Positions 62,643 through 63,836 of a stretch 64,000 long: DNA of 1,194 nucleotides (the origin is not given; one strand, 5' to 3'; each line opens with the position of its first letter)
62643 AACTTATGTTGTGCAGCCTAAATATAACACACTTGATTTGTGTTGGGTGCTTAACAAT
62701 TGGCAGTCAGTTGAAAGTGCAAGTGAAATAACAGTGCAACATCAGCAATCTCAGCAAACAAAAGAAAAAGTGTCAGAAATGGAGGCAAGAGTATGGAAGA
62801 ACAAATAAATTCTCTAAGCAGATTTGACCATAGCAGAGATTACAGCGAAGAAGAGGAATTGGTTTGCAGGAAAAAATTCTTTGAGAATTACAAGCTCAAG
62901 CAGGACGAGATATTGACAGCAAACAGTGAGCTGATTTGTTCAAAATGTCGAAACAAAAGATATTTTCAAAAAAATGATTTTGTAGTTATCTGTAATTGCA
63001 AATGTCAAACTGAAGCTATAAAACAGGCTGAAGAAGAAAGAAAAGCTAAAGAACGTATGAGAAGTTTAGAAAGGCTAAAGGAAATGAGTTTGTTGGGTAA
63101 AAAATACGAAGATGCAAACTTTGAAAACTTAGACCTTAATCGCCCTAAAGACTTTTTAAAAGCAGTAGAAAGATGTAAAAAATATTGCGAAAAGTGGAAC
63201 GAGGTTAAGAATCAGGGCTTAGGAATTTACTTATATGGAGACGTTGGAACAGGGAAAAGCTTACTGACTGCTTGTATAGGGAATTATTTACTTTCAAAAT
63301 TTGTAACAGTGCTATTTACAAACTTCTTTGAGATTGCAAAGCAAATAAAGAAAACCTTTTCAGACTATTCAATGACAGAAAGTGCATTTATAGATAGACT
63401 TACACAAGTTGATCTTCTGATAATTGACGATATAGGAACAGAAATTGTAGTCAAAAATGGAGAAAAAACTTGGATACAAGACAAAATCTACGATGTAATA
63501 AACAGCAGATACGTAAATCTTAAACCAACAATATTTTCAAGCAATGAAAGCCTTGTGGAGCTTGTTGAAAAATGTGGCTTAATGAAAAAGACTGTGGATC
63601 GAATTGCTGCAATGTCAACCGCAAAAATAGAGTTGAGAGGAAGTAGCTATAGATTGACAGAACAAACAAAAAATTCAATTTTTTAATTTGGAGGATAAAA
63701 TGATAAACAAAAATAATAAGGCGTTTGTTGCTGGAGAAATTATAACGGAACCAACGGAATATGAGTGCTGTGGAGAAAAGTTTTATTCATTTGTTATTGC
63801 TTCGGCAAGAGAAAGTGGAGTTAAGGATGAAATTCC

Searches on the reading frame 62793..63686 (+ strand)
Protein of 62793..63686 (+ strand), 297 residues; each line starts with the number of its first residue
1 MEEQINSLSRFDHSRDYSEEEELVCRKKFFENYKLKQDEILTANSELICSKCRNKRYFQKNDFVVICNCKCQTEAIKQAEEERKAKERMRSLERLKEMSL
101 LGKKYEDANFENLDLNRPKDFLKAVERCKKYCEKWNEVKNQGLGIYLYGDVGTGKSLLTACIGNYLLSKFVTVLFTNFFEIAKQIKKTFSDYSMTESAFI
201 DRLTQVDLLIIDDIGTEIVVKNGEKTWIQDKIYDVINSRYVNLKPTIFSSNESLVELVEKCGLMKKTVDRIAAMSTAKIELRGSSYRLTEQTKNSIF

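Call 61: find_encoding_contigs(protein=window:62793-63686:+, flank=10000, max_places=6)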
Protein window:62793-63686:+ (297 aa): 21 contigs read that carry it; 6 places shown.
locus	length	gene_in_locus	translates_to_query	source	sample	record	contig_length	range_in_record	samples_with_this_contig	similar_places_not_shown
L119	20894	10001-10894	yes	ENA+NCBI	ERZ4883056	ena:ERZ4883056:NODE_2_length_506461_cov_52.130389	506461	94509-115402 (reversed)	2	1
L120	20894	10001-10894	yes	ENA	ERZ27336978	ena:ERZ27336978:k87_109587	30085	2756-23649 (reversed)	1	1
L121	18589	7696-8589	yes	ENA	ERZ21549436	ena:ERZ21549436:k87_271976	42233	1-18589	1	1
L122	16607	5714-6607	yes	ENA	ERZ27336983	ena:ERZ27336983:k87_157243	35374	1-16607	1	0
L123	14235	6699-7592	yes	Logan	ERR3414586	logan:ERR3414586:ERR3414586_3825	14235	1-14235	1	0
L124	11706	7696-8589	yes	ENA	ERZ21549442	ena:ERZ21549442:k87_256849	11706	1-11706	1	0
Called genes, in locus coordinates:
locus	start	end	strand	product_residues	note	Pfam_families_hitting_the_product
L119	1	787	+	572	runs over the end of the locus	PF00664:ABC_membrane, PF00005:ABC_tran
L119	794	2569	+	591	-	PF00664:ABC_membrane, PF00005:ABC_tran, PF02463:SMC_N (faint)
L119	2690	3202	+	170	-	-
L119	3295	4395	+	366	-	PF00535:Glycos_transf_2, PF07719:TPR_2 (faint), PF13424:TPR_12 (faint), PF13181:TPR_8 (faint)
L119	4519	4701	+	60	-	-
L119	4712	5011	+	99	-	-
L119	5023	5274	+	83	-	-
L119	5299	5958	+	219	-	-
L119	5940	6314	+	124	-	-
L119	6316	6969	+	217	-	PF09588:YqaJ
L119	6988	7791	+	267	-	PF07083:DUF1351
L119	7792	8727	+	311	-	PF03837:RecT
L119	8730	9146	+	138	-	PF05866:RusA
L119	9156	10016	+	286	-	-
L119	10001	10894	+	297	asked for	PF01695:IstB_IS21, PF00308:Bac_DnaA (weak)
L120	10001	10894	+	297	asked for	PF01695:IstB_IS21, PF00308:Bac_DnaA (weak)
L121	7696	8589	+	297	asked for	PF01695:IstB_IS21, PF00308:Bac_DnaA (weak)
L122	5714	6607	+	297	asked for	PF01695:IstB_IS21, PF00308:Bac_DnaA (weak)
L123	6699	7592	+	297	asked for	PF01695:IstB_IS21, PF00308:Bac_DnaA (weak)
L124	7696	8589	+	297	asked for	PF01695:IstB_IS21, PF00308:Bac_DnaA (weak)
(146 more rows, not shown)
